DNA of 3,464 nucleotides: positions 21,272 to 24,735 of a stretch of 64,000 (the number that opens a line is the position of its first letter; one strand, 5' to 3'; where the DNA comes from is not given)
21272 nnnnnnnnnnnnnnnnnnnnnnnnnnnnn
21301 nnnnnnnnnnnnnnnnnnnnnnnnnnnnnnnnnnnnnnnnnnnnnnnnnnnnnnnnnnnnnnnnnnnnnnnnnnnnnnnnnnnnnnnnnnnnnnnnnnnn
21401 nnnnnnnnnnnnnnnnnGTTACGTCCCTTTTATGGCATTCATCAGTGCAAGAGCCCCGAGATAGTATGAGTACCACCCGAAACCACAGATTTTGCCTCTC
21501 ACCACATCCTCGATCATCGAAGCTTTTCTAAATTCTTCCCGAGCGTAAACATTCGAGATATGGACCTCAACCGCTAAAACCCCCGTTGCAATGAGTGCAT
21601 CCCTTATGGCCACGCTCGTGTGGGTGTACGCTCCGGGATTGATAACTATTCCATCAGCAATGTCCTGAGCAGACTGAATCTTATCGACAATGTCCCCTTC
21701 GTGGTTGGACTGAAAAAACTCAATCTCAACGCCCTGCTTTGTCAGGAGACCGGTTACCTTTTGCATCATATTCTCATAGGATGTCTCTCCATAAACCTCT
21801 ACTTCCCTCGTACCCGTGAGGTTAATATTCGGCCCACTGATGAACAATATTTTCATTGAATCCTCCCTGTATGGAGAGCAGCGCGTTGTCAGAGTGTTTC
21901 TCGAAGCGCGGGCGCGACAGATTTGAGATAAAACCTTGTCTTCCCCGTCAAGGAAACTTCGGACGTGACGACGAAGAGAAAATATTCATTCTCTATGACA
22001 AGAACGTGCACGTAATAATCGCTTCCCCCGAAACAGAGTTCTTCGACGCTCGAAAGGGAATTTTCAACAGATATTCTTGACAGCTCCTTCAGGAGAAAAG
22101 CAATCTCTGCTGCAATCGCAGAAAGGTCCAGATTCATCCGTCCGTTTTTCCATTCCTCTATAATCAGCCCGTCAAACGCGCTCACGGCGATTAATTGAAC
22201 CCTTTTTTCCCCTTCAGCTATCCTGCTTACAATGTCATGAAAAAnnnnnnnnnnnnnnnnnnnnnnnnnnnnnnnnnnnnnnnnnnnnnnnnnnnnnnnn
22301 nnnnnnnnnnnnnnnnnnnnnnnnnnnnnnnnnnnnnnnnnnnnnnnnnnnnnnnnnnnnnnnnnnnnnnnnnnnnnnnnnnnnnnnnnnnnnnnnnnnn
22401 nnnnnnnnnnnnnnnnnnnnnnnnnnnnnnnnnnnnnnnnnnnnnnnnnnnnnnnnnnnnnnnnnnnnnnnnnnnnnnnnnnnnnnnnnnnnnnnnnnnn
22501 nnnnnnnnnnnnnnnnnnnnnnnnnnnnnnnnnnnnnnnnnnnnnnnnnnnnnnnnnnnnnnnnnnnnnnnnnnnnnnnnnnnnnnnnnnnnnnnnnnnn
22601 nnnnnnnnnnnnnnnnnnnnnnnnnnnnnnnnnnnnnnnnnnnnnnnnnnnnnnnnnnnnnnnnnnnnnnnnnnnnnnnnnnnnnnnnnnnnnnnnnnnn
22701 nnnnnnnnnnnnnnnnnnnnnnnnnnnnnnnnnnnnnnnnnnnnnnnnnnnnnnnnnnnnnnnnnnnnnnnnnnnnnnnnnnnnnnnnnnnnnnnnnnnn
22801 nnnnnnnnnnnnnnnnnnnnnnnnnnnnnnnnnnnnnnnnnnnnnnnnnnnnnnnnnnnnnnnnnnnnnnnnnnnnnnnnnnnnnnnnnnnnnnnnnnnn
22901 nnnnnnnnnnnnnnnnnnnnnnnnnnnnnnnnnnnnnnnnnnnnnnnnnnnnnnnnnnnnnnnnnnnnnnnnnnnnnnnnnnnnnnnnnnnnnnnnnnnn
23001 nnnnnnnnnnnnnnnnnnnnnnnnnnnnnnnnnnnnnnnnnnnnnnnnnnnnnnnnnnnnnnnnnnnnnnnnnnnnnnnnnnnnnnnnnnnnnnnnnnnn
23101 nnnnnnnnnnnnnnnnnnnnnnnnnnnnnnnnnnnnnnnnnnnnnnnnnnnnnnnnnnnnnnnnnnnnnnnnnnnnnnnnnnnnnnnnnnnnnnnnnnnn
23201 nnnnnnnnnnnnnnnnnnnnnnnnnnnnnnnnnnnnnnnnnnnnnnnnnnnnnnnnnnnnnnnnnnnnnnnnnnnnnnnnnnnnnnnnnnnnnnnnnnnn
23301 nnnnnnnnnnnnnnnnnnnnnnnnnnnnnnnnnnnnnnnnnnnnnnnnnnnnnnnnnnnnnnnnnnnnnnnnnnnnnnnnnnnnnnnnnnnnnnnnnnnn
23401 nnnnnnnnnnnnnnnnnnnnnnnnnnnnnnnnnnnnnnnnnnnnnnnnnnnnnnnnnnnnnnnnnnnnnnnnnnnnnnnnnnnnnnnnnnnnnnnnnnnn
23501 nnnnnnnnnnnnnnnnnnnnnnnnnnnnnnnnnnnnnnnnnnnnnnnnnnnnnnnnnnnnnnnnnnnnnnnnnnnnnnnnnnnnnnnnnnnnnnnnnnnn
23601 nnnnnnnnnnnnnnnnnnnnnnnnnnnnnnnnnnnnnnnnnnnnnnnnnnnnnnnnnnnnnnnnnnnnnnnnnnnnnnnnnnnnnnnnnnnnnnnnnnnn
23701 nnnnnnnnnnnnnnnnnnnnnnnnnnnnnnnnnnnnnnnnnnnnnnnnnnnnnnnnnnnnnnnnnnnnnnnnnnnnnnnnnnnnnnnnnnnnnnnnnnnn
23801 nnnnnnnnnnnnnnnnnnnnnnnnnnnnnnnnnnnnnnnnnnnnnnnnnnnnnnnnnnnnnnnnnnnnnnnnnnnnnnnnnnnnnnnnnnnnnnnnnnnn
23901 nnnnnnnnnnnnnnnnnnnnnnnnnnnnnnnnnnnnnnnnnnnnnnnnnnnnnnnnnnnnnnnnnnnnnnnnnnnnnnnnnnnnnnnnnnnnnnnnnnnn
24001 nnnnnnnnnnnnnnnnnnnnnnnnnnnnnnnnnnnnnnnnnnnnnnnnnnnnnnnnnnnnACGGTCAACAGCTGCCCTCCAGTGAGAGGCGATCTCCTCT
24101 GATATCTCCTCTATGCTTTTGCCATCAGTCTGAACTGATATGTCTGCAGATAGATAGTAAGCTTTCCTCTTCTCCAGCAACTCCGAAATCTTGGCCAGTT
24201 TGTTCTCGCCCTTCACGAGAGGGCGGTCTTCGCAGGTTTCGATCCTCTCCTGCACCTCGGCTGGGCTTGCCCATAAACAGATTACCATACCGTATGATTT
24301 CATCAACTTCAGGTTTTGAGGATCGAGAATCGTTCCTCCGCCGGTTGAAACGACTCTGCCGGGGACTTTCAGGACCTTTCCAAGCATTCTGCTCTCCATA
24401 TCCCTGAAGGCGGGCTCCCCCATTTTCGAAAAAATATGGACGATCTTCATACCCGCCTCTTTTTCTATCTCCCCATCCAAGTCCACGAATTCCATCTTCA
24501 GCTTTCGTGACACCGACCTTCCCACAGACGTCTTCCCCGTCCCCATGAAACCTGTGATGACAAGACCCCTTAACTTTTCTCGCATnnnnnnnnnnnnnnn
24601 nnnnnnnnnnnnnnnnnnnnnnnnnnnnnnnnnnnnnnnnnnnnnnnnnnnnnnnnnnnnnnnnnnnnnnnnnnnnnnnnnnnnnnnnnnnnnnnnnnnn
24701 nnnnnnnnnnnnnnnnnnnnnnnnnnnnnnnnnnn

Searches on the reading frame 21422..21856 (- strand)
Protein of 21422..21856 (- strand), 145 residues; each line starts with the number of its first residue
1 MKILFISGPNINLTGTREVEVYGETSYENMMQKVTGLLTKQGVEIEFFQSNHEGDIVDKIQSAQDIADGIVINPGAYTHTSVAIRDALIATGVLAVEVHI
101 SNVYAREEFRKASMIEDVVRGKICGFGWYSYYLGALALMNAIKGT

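Call 12: search_protein_families(library=pfam, proteins=[window:21422-21856:-], max_evalue=0.001)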
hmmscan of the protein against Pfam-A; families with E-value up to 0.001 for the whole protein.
window:21422-21856:- (145 aa): 1 family
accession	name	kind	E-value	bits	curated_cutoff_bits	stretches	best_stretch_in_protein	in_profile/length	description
PF01220.24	DHquinase_II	-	1.4e-53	180.7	23.3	1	2-137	1-136/138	Dehydroquinase class II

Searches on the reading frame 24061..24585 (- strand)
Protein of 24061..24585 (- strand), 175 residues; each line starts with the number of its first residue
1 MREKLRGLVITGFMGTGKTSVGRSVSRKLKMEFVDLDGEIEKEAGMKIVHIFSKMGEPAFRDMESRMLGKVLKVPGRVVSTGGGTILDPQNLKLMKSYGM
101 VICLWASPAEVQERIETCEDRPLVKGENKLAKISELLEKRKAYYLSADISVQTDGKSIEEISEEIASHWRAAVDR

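Call 12: search_protein_families(library=pfam, proteins=[window:24061-24585:-], max_evalue=0.001)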
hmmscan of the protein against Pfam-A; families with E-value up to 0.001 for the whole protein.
window:24061-24585:- (175 aa): 3 families
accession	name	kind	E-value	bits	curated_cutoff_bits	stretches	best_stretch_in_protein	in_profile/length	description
PF01202.28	SKI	-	2.7e-43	148.3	22.1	1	14-167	1-156/159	Shikimate kinase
PF13238.12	AAA_18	-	2.4e-06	28.4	29.4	1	9-121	2-114/128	AAA domain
PF00004.35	AAA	-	0.00097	20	21.2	0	9-52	2-50/131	ATPase family associated with various cellular activities (AAA)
